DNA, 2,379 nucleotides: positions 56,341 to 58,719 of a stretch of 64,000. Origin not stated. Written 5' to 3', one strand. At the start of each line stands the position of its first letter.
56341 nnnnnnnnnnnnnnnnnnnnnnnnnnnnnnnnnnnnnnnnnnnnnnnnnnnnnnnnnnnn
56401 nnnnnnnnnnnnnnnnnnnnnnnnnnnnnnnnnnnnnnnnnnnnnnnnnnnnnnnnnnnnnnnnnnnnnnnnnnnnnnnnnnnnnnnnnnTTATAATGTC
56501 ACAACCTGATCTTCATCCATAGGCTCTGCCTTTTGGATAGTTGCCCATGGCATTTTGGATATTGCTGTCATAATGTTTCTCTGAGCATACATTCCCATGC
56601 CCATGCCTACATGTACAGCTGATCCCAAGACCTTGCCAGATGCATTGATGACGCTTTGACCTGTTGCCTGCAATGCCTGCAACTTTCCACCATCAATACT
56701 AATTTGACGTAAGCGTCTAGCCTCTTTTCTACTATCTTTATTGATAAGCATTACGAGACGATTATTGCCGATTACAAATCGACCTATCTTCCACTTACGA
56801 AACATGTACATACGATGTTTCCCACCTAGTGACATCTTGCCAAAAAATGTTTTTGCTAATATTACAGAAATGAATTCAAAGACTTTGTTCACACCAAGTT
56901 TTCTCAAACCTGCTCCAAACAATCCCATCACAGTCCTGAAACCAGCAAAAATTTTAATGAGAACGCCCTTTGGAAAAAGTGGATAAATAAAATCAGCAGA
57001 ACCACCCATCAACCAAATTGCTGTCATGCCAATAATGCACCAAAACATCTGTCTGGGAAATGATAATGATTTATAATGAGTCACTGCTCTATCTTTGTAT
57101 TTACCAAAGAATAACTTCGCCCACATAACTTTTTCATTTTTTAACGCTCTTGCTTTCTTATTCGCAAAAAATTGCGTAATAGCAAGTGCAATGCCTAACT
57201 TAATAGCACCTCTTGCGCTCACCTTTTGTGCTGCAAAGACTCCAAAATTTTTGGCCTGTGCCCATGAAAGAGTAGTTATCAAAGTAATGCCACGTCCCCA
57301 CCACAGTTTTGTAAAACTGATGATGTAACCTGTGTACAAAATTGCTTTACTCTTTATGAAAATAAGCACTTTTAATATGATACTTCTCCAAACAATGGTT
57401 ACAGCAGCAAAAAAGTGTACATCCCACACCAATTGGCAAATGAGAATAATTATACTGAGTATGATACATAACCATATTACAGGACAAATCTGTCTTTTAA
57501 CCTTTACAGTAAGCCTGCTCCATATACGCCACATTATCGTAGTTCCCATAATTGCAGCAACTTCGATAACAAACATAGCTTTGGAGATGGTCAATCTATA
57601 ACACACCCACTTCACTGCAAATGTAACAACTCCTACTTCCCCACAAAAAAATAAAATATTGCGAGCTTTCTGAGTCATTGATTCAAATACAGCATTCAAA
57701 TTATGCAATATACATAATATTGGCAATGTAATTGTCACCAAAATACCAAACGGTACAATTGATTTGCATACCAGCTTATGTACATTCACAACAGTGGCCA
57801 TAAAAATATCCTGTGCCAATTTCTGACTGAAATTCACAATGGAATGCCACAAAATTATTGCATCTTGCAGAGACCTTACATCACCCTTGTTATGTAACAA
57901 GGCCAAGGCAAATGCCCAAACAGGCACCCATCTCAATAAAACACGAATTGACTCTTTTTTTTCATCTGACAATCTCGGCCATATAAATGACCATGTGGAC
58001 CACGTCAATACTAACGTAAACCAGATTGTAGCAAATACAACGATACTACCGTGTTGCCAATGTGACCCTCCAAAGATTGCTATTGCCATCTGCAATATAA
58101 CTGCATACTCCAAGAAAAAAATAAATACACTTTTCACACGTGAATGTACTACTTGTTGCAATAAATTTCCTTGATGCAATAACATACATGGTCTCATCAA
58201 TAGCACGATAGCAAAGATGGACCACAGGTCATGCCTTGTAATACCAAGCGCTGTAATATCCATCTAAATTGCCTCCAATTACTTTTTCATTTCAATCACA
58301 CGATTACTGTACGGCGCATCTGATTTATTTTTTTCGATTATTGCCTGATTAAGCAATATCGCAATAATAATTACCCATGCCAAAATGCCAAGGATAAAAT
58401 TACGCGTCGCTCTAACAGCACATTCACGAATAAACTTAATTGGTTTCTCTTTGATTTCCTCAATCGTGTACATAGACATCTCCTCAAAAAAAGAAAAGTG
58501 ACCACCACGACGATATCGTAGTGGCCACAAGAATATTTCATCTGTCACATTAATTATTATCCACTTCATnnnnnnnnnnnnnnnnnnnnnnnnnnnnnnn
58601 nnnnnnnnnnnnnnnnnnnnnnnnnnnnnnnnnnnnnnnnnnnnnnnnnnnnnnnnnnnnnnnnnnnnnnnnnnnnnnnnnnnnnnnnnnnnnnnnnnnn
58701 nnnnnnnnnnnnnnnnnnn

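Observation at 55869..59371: Tightly coupled membrane operon with overlapping mini-ORFs (590-aa polytopic protein plus 96-, 174- and 98-aa partners, plus 32- and 46-aa hydrophobic peptides)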

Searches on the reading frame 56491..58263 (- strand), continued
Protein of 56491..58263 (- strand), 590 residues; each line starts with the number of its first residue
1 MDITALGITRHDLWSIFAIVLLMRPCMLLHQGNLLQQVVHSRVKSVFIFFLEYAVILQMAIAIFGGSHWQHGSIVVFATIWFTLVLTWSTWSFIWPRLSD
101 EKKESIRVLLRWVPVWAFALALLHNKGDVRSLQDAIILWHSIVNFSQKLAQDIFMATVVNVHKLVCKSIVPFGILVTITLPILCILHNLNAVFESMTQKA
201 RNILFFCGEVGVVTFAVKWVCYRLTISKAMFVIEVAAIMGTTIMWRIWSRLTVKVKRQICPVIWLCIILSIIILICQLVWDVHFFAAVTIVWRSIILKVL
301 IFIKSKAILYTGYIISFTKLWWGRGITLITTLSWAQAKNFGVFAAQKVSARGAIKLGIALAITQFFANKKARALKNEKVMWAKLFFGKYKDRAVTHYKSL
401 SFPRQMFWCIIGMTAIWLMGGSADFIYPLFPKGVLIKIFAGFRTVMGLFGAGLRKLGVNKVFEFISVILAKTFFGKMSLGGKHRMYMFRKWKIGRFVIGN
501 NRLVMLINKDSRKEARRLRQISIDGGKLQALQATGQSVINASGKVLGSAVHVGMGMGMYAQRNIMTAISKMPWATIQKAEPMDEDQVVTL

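Call 48: search_protein_families(library=padloc, proteins=[window:56491-58263:-], max_evalue=0.01)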
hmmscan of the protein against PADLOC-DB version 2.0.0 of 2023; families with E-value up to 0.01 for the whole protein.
window:56491-58263:- (590 aa): 0 families

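Call 49: search_protein_families(library=phrogs, proteins=[window:56491-58263:-], max_evalue=0.01)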
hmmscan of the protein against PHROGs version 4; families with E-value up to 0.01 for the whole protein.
window:56491-58263:- (590 aa): 0 families

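Call 58: search_dna_similar(query=window:56491-58263:-, collection=plasmids, mode=protein, max_evalue=0.001)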
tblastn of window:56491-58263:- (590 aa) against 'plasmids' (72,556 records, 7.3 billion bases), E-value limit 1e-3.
No match.

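Call 59: search_dna_similar(query=window:56491-58263:-, collection=phages, mode=protein, max_evalue=0.001)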
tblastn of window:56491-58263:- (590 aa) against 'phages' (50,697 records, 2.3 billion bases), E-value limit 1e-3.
No match.
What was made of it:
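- On Anti-phage defence or phage proteins: No tblastn hit for Big in phage or plasmid records (calls 58, 59).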

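Call 71: fold_search(model_id=the predicted structure, library=pdb)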
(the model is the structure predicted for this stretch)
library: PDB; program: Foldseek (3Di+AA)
matches with E <= 10: 8; with E <= 0.001: 0
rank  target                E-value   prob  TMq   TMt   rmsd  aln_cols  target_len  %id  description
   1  8tdk_A                2.2e+00  0.06  0.08  0.10  31.9       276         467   10  Cryo-EM structure of AtMSL10-G556V (released 2023-10-18)
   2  9z0e_B                3.7e+00  0.06  0.10  0.18  31.0       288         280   16  Structure of disulfide-crosslinked S. cerevisiae Hrd1 dimer bound to one copy of Hrd3 in MSP1D1 nanodisc (released 2026-01-14)
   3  8tdj_A                4.8e+00  0.03  0.08  0.09  26.2       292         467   14  Cryo-EM structure of the wild-type AtMSL10 in GDN (released 2023-10-18)
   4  9e5c_7e               5.1e+00  0.02  0.07  0.02  50.4       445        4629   13  Cryo-EM structure of 96 nm repeat of microtubule doublet from T. brucei flagellum (released 2025-03-12)
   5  7kzn_C                6.0e+00  0.02  0.10  0.06  41.4       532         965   14  Outer dynein arm core subcomplex from C. reinhardtii (released 2021-01-20)
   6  7kzm_C                6.7e+00  0.01  0.10  0.03  52.1       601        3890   14  Outer dynein arm bound to doublet microtubules from C. reinhardtii (released 2021-01-20)
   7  9a65_A                7.0e+00  0.01  0.09  0.10  102.8       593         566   11  Integrative model of YVAQ-MCPB by crosslinking MS and deep learning (released 2024-09-18)
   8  3l8i_C                8.3e+00  0.04  0.08  0.18  14.6       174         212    9  Crystal structure of CCM3, a cerebral cavernous malformation protein critical for vascular integrity (released 2010-05-19)
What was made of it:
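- Tried and rejected: Foldseek against PDB gave only E > 2 noise (call 71).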

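Call 91: find_encoding_contigs(protein=P0010, flank=10000, max_places=3)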
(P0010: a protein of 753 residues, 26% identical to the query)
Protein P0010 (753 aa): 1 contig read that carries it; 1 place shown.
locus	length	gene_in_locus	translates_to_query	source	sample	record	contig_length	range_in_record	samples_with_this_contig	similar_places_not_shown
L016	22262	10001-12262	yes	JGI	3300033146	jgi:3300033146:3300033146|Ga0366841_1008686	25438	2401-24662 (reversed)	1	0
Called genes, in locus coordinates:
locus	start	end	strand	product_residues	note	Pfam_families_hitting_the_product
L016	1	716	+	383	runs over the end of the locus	PF03222:Trp_Tyr_perm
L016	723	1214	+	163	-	PF00149:Metallophos, PF12850:Metallophos_2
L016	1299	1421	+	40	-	-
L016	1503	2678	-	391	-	PF00990:GGDEF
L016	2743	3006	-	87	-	-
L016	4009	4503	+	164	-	PF00188:CAP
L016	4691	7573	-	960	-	PF00005:ABC_tran (faint), PF02463:SMC_N (faint), PF03193:RsgA_GTPase (faint), PF13191:AAA_16 (faint), PF13401:AAA_22 (faint), PF13476:AAA_23 (faint), PF17760:UvrA_inter, PF17755:UvrA_DNA-bind, +5 more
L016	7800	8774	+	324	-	-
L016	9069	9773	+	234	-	-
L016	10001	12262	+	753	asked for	-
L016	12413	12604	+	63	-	-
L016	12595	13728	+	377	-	PF01594:AI-2E_transport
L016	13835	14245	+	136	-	-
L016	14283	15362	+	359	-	PF07885:Ion_trans_2 (weak)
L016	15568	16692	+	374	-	PF02646:RmuC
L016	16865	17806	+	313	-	-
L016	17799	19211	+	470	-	PF04932:Wzy_C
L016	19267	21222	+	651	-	PF00041:fn3 (faint), PF16655:PhoD_N (faint), PF16656:Pur_ac_phosph_N, PF23376:Fn3_VIN3 (faint), PF25059:FN3_DSCAM-DSCAML_C (faint), PF16656:Pur_ac_phosph_N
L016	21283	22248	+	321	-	-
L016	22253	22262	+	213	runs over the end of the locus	-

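Call 92: find_encoding_contigs(protein=P0013, flank=10000, max_places=3)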
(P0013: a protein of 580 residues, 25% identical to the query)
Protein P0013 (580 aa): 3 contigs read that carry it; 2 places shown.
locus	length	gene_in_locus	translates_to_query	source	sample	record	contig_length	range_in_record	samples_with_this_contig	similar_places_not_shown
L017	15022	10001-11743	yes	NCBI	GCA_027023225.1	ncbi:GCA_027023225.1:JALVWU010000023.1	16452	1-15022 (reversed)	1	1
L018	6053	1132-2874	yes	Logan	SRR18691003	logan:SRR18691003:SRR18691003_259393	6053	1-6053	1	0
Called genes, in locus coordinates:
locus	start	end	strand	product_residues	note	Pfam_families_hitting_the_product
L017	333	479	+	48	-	-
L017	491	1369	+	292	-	-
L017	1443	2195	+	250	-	-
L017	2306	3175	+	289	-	PF13672:PP2C_2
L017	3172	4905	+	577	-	-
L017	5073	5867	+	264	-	PF18171:LSDAT_prok (weak)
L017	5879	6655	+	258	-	PF18171:LSDAT_prok (weak)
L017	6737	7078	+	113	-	-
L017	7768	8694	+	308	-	-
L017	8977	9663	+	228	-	-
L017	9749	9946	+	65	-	-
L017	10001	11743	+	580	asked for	-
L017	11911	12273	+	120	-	-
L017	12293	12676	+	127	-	-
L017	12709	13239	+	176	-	PF02254:TrkA_N (faint)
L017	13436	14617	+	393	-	PF01594:AI-2E_transport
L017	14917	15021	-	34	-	?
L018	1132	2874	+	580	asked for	-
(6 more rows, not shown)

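Call 93: find_encoding_contigs(protein=P0006, flank=10000, max_places=3)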
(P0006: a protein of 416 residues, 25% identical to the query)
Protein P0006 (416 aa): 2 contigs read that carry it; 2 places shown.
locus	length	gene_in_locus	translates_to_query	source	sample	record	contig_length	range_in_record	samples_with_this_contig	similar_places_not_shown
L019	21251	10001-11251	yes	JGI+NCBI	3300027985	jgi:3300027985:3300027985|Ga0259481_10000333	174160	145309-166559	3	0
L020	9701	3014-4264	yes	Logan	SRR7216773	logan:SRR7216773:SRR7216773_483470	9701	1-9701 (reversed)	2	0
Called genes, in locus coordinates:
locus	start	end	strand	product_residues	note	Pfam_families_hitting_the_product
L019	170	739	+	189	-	-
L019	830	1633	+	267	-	-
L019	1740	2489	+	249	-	-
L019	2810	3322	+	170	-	PF00293:NUDIX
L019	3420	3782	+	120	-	-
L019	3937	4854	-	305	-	PF01156:IU_nuc_hydro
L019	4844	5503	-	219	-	PF00702:Hydrolase, PF13419:HAD_2, PF13242:Hydrolase_like (weak)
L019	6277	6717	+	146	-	-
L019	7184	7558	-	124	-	-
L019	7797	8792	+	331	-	-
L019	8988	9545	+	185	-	-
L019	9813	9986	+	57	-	-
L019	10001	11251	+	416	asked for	-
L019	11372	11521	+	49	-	-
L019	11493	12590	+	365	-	PF07885:Ion_trans_2 (weak)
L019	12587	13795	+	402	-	PF01594:AI-2E_transport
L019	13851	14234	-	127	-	-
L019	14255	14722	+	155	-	PF00588:SpoU_methylase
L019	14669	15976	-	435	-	PF08245:Mur_ligase_M, PF02875:Mur_ligase_C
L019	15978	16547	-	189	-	PF01330:RuvA_N, PF14520:HHH_5, PF07499:RuvA_C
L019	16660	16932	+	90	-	PF01649:Ribosomal_S20p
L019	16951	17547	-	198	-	PF12917:YfbR-like, PF13023:HD_3, PF01966:HD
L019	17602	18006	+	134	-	PF00293:NUDIX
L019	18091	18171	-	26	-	-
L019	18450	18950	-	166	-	-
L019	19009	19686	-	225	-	PF00483:NTP_transferase, PF01128:IspD, PF12804:NTP_transf_3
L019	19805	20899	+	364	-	PF01757:Acyl_transf_3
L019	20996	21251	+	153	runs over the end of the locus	-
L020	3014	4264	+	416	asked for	-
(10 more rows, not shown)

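Call 94: find_encoding_contigs(protein=P0012, flank=10000, max_places=3)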
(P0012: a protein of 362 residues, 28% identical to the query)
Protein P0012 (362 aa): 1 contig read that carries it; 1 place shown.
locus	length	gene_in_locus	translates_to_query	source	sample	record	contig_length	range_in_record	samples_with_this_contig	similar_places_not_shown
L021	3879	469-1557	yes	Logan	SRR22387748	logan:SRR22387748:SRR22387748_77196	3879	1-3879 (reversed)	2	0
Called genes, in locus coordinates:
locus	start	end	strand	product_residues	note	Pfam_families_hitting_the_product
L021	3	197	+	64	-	?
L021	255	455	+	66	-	-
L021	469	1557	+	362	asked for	-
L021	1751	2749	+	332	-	-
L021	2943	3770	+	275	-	-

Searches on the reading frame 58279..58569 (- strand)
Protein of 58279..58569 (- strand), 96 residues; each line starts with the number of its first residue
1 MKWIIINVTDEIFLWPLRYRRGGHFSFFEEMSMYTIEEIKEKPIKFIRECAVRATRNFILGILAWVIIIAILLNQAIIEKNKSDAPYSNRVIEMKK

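Call 6: search_protein_families(library=pfam, proteins=[window:58279-58569:-], max_evalue=1)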
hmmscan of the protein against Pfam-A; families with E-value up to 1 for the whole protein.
window:58279-58569:- (96 aa): 0 families

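Call 7: search_protein_families(library=ncbifam, proteins=[window:58279-58569:-], max_evalue=1)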
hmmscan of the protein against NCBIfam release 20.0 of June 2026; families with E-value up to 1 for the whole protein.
window:58279-58569:- (96 aa): 0 families

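Call 62: find_encoding_contigs(protein=window:58279-58569:-, flank=10000, max_places=10)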
Protein window:58279-58569:- (96 aa): 9 contigs read that carry it; 7 places shown.
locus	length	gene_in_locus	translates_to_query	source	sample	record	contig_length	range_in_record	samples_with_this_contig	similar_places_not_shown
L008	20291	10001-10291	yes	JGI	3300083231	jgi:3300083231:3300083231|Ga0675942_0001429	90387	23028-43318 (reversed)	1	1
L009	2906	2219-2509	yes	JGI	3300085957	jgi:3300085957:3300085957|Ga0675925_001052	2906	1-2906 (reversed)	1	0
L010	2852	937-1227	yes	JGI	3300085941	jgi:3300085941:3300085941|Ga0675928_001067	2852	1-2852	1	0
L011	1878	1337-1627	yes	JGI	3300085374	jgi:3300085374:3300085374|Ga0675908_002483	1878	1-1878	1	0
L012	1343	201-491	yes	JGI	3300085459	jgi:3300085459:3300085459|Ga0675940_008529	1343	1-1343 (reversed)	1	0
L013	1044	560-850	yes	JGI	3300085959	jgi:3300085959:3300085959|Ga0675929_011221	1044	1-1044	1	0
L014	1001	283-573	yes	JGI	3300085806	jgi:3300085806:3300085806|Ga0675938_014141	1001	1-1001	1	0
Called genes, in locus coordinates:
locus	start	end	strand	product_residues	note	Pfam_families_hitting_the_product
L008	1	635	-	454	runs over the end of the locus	PF00772:DnaB, PF13481:AAA_25, PF03796:DnaB_C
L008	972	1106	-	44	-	-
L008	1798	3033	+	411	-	PF00587:tRNA-synt_2b, PF03129:HGTP_anticodon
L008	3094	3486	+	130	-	PF01042:Ribonuc_L-PSP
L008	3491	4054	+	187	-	-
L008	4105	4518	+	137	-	-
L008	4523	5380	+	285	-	PF00702:Hydrolase, PF13419:HAD_2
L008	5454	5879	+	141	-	-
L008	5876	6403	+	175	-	PF03773:ArsP_1 (weak)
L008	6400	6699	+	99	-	PF02579:Nitro_FeMo-Co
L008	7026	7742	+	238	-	-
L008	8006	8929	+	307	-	-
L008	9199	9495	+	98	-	-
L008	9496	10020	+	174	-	PF20134:DUF6524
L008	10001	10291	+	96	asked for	-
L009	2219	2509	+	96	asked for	-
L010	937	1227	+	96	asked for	-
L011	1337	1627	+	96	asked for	-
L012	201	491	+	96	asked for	-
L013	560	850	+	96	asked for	-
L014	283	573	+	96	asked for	-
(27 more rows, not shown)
